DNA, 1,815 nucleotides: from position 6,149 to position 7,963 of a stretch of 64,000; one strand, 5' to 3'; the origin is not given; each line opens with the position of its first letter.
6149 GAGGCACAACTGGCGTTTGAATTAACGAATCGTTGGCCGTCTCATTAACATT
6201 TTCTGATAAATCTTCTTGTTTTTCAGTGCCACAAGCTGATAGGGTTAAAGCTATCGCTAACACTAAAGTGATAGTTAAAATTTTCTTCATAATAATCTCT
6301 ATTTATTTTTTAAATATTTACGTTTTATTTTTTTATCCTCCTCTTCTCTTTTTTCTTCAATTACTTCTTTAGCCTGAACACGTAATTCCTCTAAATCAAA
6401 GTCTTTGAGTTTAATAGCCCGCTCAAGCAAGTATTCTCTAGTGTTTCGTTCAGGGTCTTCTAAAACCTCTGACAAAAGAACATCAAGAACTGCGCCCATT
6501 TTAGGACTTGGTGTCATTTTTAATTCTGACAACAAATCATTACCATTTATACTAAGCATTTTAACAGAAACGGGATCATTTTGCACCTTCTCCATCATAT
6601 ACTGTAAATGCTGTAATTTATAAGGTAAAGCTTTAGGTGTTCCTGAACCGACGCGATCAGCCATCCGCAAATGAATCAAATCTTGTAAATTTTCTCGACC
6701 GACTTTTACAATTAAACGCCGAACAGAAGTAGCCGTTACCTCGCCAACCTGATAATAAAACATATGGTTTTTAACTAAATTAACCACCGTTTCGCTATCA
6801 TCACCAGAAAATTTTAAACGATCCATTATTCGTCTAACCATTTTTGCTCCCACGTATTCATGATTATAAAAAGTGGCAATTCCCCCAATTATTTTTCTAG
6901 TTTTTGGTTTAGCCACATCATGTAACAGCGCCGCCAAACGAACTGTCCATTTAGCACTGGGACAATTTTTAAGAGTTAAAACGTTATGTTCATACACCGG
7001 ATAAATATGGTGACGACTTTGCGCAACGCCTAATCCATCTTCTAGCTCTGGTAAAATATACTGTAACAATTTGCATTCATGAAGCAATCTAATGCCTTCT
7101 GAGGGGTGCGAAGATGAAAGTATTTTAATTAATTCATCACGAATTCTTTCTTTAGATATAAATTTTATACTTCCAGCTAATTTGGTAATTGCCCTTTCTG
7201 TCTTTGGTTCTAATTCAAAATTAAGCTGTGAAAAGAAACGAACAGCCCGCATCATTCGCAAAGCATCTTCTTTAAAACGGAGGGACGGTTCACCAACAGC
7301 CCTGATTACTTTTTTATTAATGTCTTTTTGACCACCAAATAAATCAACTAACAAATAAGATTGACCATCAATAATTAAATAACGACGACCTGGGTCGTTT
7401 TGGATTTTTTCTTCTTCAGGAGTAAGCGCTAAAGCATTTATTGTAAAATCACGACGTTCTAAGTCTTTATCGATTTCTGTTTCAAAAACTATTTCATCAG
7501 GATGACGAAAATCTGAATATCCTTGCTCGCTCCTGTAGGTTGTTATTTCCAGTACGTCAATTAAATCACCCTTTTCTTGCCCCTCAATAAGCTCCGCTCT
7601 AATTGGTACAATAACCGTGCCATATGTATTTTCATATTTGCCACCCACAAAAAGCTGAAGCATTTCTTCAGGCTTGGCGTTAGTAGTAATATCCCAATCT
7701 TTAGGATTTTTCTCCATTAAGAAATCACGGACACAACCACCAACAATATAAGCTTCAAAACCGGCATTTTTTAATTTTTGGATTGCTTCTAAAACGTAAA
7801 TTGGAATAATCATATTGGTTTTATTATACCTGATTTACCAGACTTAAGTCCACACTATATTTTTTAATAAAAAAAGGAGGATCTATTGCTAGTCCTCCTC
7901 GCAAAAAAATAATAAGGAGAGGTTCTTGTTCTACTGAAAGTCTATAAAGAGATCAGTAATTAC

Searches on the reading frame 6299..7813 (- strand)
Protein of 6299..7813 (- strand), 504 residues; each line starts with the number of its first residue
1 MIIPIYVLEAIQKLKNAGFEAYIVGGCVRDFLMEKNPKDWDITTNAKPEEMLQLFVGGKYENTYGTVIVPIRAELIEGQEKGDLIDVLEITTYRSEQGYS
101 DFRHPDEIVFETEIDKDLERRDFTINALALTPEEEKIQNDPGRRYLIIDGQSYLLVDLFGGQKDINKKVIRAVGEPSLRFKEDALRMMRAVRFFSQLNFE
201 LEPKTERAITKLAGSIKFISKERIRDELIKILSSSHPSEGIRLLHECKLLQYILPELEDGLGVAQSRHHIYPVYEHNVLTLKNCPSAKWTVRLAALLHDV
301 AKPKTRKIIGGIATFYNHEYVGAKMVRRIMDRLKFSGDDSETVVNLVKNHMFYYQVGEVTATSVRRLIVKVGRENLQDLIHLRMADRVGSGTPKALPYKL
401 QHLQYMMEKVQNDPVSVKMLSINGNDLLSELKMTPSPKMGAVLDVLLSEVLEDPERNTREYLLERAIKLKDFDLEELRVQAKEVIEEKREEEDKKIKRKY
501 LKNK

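Call 60: search_protein_families(library=pfam, proteins=[window:6299-7813:-], max_evalue=0.0001)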
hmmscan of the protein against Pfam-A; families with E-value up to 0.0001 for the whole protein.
window:6299-7813:- (504 aa): 4 families
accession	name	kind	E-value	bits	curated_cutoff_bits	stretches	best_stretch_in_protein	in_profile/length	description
PF01743.26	PolyA_pol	-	3.3e-32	111.9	23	1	21-171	1-126/126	Poly A polymerase head domain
PF12627.12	PolyA_pol_RNAbd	-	1.7e-23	82.6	22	1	198-259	1-62/64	Probable RNA and SrmB- binding site of polymerase A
PF13735.12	tRNA_NucTran2_2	-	1.3e-10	41.9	27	1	324-465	22-148/149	tRNA nucleotidyltransferase domain 2 putative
PF01966.28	HD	-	2.9e-10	40.9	22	1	290-358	26-96/116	HD domain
